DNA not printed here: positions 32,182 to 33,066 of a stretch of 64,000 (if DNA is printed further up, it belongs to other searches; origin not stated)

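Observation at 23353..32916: Run of bacterial-type enzymes (YqiA esterase, CocE/NonD S15 hydrolase, YjjX NTPase) interleaved with host regulators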

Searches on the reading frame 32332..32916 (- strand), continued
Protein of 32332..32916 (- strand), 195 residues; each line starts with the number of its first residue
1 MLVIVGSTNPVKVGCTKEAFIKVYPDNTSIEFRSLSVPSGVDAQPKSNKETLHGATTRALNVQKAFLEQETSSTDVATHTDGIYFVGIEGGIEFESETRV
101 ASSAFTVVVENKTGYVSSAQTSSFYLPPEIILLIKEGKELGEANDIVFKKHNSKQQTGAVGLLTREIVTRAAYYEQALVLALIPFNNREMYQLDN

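Call 43: search_solved_structures(query=P0001, max_evalue=0.001, show_alignments=2)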
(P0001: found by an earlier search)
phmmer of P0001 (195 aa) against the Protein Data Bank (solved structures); distinct sequences matched with E-value up to 0.001: 4.
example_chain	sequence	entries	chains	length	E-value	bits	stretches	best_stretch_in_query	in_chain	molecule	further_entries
1zno_A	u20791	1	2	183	3e-29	105.3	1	3-191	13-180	Hypothetical UPF0244 protein VC0702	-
1zwy_A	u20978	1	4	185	3.2e-29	105.2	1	3-191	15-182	Hypothetical UPF0244 protein VC0702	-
1u5w_A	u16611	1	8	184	1.3e-15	60.9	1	3-188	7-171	Hypothetical UPF0244 protein yjjX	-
1u14_A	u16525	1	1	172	1.6e-12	50.9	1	3-188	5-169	Hypothetical UPF0244 protein yjjX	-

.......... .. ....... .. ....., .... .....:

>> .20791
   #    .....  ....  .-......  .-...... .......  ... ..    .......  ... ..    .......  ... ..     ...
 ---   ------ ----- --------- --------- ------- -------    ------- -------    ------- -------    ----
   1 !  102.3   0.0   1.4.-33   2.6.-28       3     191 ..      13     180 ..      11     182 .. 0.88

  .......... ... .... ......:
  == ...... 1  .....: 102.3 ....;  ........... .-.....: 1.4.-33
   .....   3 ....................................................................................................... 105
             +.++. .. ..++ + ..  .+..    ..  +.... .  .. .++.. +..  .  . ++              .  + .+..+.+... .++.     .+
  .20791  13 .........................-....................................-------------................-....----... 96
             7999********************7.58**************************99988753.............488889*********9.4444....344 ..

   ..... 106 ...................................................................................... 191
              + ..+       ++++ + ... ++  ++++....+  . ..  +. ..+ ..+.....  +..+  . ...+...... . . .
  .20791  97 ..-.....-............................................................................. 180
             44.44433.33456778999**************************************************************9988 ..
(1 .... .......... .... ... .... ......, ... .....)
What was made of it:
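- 32329..32916 (-): YjjX-type NTPase gene (NTPase_I-T/DUF84), 195 aa, single exon. Predicted inosine/xanthosine triphosphatase. PDB VC0702 3e-29 and YjjX 1.3e-15 (call 43).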

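Call 57: find_related_loci(query=A4, collection=genome_contigs, flank=3000)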
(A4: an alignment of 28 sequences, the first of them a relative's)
Query A4 (667 aa) in genome_contigs; peptide patterns used: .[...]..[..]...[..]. (x = any residue, [..] = any of these).
600 stretches matched a pattern (row limit reached: there are more); 598 encode a relative of the query (tblastn E <= 1e-3); the best 80 are kept; 80 distinct loci.
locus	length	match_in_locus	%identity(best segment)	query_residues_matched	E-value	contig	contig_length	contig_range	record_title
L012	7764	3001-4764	31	52-651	5e-93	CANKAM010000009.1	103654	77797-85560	MAG: Bacteroidetes bacterium isolate RH-26jul17-244 genome assembly, contig: RH-26jul17-C422, whole genome shotgun seque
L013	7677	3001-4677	33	41-623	2e-92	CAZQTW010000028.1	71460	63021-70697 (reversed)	MAG TPA_asm: uncultured Planctomycetales bacterium isolate SRP167436_co1_220 genome assembly, contig: NODE_379_length_71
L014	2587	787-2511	33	17-625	1e-95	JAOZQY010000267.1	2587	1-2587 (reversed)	MAG: Bacteroidales bacterium isolate GMC6.concoct.134_sub GMC6_83718_length_2587_cov_10.716825, whole genome shotgun seq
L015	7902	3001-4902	29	5-654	4e-91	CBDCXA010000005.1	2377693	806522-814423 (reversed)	MAG: Nitrospirales bacterium isolate 75928b9c-8f91-480a-88d1-d467ce191be9 genome assembly, contig: contig_5, whole genom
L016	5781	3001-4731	31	55-651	1e-90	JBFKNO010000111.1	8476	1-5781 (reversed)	MAG: Nitrospiraceae bacterium isolate Mix_sand22.2022.08.D.83 k141_2355796_length_8476_cov_11.2721, whole genome shotgun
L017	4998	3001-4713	32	50-645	1e-90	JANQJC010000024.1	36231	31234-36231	MAG: Flavobacteriales bacterium isolate PL25a_bin.101 k99_3255965, whole genome shotgun sequence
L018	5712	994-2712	32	55-651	3e-90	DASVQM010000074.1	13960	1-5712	MAG TPA_asm: Pyrinomonadaceae bacterium isolate SMAG_U3208 k141_645755, whole genome shotgun sequence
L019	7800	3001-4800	31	2-626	4e-90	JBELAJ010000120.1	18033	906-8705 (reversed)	MAG: Terriglobia bacterium isolate SPRUCE 90 SPRUCE_90_120, whole genome shotgun sequence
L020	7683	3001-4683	31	50-637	7e-90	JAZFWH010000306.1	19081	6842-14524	MAG: Myxococcota bacterium isolate BS3bin.41 BS3bin.41_306, whole genome shotgun sequence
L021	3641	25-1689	32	52-628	1e-90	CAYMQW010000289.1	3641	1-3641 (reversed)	MAG TPA_asm: uncultured Nitrospiraceae bacterium isolate SRP128015_co4_67 genome assembly, contig: NODE_6907_length_3641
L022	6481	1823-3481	31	52-624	3e-89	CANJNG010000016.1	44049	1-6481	MAG: Bacteroidetes bacterium isolate RH-23may17-554 genome assembly, contig: RH-23may17-C5904, whole genome shotgun sequ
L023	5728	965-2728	31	25-623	5e-89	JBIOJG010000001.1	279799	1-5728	MAG: Candidatus Binatia bacterium isolate GcC5-6 k141_2241418_length_279799_cov_147.5999, whole genome shotgun sequence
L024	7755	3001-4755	32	48-651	5e-89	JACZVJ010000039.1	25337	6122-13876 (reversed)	MAG: Nitrospinota bacterium isolate B18T1B5 B18T1B5_NODE1530, whole genome shotgun sequence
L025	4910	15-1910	30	7-649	3e-88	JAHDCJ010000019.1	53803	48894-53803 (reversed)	MAG: Saprospiraceae bacterium isolate MAG-131 RZ_1652, whole genome shotgun sequence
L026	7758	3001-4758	31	47-648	2e-87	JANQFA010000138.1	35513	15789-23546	MAG: Myxococcota bacterium isolate PL23a_bin.57 k99_5797980, whole genome shotgun sequence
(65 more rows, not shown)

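Call 59: search_protein_families(library=ncbifam, max_evalue=0.001, proteins=[P0001, P0003])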
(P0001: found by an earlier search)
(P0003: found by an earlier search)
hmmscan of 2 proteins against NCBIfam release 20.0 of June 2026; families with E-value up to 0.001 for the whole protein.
P0001 (195 aa): 5 families
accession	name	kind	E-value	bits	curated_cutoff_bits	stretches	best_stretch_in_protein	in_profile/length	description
NF003459.0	PRK05074.1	equivalog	1.8e-43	148.3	175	1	3-192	7-175/176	inosine/xanthosine triphosphatase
TIGR00258.1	TIGR00258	equivalog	1.6e-26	93.4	117.1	1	5-191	1-167/168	inosine/xanthosine triphosphatase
NF003039.0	PRK03941.1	equivalog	3.2e-26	92.2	199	1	1-192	1-174/176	NTPase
NF002850.0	PRK03114.1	equivalog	5.8e-21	74.8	199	1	1-178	1-155/169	DUF84 family protein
NF002250.0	PRK01170.1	subfamily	2.3e-16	60.2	489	1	3-192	152-321/322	bifunctional pantetheine-phosphate adenylyltransferase/NTP phosphatase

P0003 (667 aa): 4 families
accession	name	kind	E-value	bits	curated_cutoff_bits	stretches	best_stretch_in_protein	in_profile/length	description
TIGR00976.1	CocE_NonD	subfamily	6.2e-70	236.8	66.3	2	59-225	2-153/550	CocE/NonD family hydrolase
NF003780.0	PRK05371.1-1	subfamily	2.6e-16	59.2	642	2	391-651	361-586/594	Xaa-Pro dipeptidyl-peptidase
NF003781.0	PRK05371.1-2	equivalog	4.8e-07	28.5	881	1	422-619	569-777/805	Xaa-Pro dipeptidyl-peptidase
NF003782.0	PRK05371.1-3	subfamily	8.6e-05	21.1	711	1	120-239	198-334/648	Xaa-Pro dipeptidyl-peptidase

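Call 64: find_encoding_contigs(protein=P0015, flank=6000, max_places=2)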
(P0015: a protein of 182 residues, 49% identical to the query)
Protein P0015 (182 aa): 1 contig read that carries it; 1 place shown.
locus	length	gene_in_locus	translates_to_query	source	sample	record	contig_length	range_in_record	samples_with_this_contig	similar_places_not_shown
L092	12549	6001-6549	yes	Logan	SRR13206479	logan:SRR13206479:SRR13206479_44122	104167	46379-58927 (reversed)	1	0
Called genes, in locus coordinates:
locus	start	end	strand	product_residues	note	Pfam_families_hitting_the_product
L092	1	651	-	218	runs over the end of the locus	PF00725:3HCDH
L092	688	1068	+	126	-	PF01042:Ribonuc_L-PSP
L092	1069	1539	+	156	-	-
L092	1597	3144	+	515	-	PF00749:tRNA-synt_1c, PF19269:Anticodon_2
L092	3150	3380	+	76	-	-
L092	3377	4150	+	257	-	PF01987:AIM24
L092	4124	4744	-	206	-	PF07298:NnrU (weak), PF04140:ICMT (faint), PF04191:PEMT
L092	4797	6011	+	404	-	PF05222:AlaDh_PNT_N, PF01262:AlaDh_PNT_C (weak)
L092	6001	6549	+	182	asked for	PF01931:NTPase_I-T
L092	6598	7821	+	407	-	PF01966:HD (weak), PF18967:PycTM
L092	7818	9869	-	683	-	PF13089:PP_kinase_N, PF02503:PP_kinase, PF17941:PP_kinase_C_1, PF13091:PLDc_2, PF09565:RE_NgoFVII (faint), PF13090:PP_kinase_C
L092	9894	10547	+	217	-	-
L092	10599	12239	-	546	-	-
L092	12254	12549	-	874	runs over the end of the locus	PF13620:CarboxypepD_reg, PF13715:CarbopepD_reg_2, PF23591:CILP (weak), PF07715:Plug, PF00593:TonB_dep_Rec_b-barrel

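Call 68: search_solved_structures(query=A4, max_evalue=1e-10, show_alignments=1)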
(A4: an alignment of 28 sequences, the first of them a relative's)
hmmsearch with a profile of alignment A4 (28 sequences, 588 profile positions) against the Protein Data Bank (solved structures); distinct sequences matched with E-value up to 1e-10: 22.
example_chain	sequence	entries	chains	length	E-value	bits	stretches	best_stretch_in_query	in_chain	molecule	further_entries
4p08_A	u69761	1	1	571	9.8e-59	202.5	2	270-587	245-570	Cocaine esterase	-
3i2g_A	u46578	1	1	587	1.1e-58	202.4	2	270-587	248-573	Cocaine esterase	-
3i2f_A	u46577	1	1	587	1.1e-58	202.4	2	270-587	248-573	Cocaine esterase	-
1ju3_A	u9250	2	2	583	1.2e-58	202.3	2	270-587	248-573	cocaine esterase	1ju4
3i2j_A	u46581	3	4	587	1.2e-58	202.3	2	270-587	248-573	Cocaine esterase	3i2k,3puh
3i2i_A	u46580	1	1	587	1.2e-58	202.3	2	270-587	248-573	Cocaine esterase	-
3ida_A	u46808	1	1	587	1.2e-58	202.2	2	270-587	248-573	Cocaine esterase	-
3i2h_A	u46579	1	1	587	1.4e-58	202.1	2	270-587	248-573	Cocaine esterase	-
3pui_A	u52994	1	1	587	1.8e-58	201.7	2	270-587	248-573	Cocaine esterase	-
1l7r_A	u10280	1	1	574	5.6e-58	200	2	270-587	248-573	cocaine esterase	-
1l7q_A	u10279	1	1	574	6.6e-58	199.8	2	270-587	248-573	cocaine esterase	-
9k48_A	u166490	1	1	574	1.2e-57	198.9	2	270-587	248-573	Cocaine esterase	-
7f65_A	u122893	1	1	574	3.8e-57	197.3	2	270-587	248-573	Cocaine esterase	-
2b4k_A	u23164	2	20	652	1.2e-41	146.1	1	12-587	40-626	Alpha-amino acid ester hydrolase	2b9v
3ib3_A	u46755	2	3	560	3.8e-41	144.5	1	13-195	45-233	CocE/NonD family hydrolase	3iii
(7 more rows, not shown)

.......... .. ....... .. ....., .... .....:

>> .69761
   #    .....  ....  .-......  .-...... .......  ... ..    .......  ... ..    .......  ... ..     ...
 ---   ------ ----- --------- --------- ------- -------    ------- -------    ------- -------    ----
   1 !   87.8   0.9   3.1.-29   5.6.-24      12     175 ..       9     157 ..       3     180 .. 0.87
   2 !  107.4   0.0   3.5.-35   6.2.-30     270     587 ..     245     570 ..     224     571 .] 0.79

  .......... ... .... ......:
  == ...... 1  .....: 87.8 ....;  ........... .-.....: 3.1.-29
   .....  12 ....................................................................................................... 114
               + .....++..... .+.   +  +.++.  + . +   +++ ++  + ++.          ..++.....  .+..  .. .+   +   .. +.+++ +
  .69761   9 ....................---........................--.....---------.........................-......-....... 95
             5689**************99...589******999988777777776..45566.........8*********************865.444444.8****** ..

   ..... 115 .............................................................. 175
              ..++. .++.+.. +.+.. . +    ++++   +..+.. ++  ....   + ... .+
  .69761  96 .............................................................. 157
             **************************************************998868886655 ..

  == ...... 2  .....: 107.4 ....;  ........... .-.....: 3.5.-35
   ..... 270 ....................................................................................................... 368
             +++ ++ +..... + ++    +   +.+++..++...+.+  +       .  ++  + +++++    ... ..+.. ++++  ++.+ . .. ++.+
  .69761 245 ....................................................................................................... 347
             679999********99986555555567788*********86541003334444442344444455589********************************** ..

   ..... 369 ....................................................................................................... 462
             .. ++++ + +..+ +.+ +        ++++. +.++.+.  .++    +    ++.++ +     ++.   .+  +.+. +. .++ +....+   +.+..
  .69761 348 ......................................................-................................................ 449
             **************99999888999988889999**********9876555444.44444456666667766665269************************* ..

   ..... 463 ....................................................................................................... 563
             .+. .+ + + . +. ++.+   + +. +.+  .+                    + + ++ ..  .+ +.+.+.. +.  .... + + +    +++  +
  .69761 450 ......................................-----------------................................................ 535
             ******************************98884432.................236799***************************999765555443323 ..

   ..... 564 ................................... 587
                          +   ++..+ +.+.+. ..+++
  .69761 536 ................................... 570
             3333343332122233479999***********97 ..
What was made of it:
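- On CocE/NonD hydrolase (peptidase S15): Aligned to the CocE segments GVSYLG and GPWSH (call 68).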

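Call 73: fold_search(model_id=the predicted structure, library=pdb)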
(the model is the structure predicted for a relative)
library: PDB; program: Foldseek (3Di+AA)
matches with E <= 10: 867; with E <= 0.001: 23
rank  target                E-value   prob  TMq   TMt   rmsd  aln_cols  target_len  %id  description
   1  1zwy_D                5.2e-19  1.00  0.79  0.89   2.6       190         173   38  Crystal structure of protein VC0702 from Vibrio cholerae (released 2005-07-19)
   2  1zno_B                5.7e-18  1.00  0.75  0.88   2.6       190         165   34  Crystal Structure of VC702 from Vibrio Cholerae, Northeast Structural Genomics Consortium Target: VcP1 (released 2006-07-04)
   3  1zwy_B                1.2e-17  1.00  0.77  0.83   2.7       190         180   38  Crystal structure of protein VC0702 from Vibrio cholerae (released 2005-07-19)
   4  1zwy_A                1.7e-17  1.00  0.74  0.87   2.8       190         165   35  Crystal structure of protein VC0702 from Vibrio cholerae (released 2005-07-19)
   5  1zwy_C                1.8e-17  1.00  0.76  0.85   2.6       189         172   38  Crystal structure of protein VC0702 from Vibrio cholerae (released 2005-07-19)
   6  1zno_A                7.7e-17  1.00  0.73  0.85   3.0       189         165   36  Crystal Structure of VC702 from Vibrio Cholerae, Northeast Structural Genomics Consortium Target: VcP1 (released 2006-07-04)
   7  1u5w_B                1.0e-16  1.00  0.82  0.92   1.6       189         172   28  Crystal structure of hypothetical protein yjjX from Escherichia coli (released 2005-08-23)
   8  1u5w_H                1.2e-16  1.00  0.81  0.93   1.6       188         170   28  Crystal structure of hypothetical protein yjjX from Escherichia coli (released 2005-08-23)
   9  1u5w_C                4.7e-16  1.00  0.79  0.89   2.1       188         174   28  Crystal structure of hypothetical protein yjjX from Escherichia coli (released 2005-08-23)
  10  1u5w_F                1.5e-15  1.00  0.82  0.92   1.7       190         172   27  Crystal structure of hypothetical protein yjjX from Escherichia coli (released 2005-08-23)
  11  1u5w_A                4.3e-15  1.00  0.75  0.90   2.3       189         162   28  Crystal structure of hypothetical protein yjjX from Escherichia coli (released 2005-08-23)
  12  1u5w_G                4.6e-15  1.00  0.78  0.90   1.8       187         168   28  Crystal structure of hypothetical protein yjjX from Escherichia coli (released 2005-08-23)
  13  1u14                  1.6e-14  1.00  0.78  0.90   2.1       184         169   27  The crystal structure of hypothetical UPF0244 protein yjjX at resolution 1.68 Angstrom (released 2004-09-21)
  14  2amh                  9.1e-05  1.00  0.35  0.35   6.9       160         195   12  Crystal Structure of Maf-like Protein Tbru21784AAA from T.brucei (released 2005-08-16)
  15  4lu1_B                3.1e-04  1.00  0.42  0.46   5.4       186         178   14  Crystal structure of the uncharacterized Maf protein YceF from E. coli, mutant D69A (released 2013-08-14)
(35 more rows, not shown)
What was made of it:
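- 32329..32916 (-): Foldseek TM 0.8-0.9 to 1U5W/1ZWY (call 73).
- On NTPase_I-T / DUF84 (YjjX-type ITPase/XTPase): Foldseek to 1U5W/1ZWY: E 1e-16 to 5e-19, TM 0.8-0.9 (call 73).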

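Call 74: find_related_loci(query=A2, collection=viral_contigs, flank=3000)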
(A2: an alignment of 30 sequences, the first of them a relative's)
Query A2 (195 aa) in viral_contigs; peptide patterns used: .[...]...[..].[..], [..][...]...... (x = any residue, [..] = any of these).
42 stretches matched a pattern, but none encodes a relative of the query by tblastn (E <= 1e-3).
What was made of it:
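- Tried and rejected: A viral contig scan for NTPase relatives found no relative among 42 pattern matches (call 74), so a viral source has no support.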

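Call 75: find_encoding_contigs(protein=P0009, flank=8000, max_places=2)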
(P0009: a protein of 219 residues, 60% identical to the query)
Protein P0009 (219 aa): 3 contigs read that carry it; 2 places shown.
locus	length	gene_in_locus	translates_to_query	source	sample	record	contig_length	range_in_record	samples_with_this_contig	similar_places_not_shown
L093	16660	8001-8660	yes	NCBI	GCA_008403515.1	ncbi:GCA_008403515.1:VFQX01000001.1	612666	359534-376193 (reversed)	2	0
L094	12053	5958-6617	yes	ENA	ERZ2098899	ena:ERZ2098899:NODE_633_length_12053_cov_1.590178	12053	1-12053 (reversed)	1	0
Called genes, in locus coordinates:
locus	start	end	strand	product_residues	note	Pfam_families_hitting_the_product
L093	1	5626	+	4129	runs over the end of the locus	PF08393:DHC_N2, PF12774:AAA_6, PF07728:AAA_5, PF17852:Dynein_AAA_lid, PF12775:AAA_7, PF17857:AAA_lid_1, PF22597:DYN_lid, PF12780:AAA_8, +7 more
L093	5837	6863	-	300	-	PF01927:Mut7-C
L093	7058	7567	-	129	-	PF01124:MAPEG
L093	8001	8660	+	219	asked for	PF01931:NTPase_I-T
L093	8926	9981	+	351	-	PF18084:ARTD15_N, PF00644:PARP (weak)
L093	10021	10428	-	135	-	-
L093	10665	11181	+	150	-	PF16093:PAC4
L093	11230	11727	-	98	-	-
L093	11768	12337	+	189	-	PF12824:MRP-L20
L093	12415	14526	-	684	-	PF00782:DSPc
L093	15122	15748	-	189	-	PF24883:NPHP3_N (faint), PF13173:AAA_14 (faint), PF00004:AAA (weak), PF13207:AAA_17 (faint), PF13238:AAA_18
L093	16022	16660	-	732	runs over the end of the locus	PF07883:Cupin_2, PF11699:CENP-C_C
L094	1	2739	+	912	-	?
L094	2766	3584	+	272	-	PF18199:Dynein_C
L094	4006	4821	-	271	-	PF01927:Mut7-C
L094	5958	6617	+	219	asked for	PF01931:NTPase_I-T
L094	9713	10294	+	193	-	PF12824:MRP-L20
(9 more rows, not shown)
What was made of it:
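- The N. fowleri NTPase sits at 360-376 kb of 613 kb, in the same dynein / Mut7-C / MAPEG / PARP / PAC4 / MRP-L20 neighbourhood as in N. lovaniensis (call 75).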
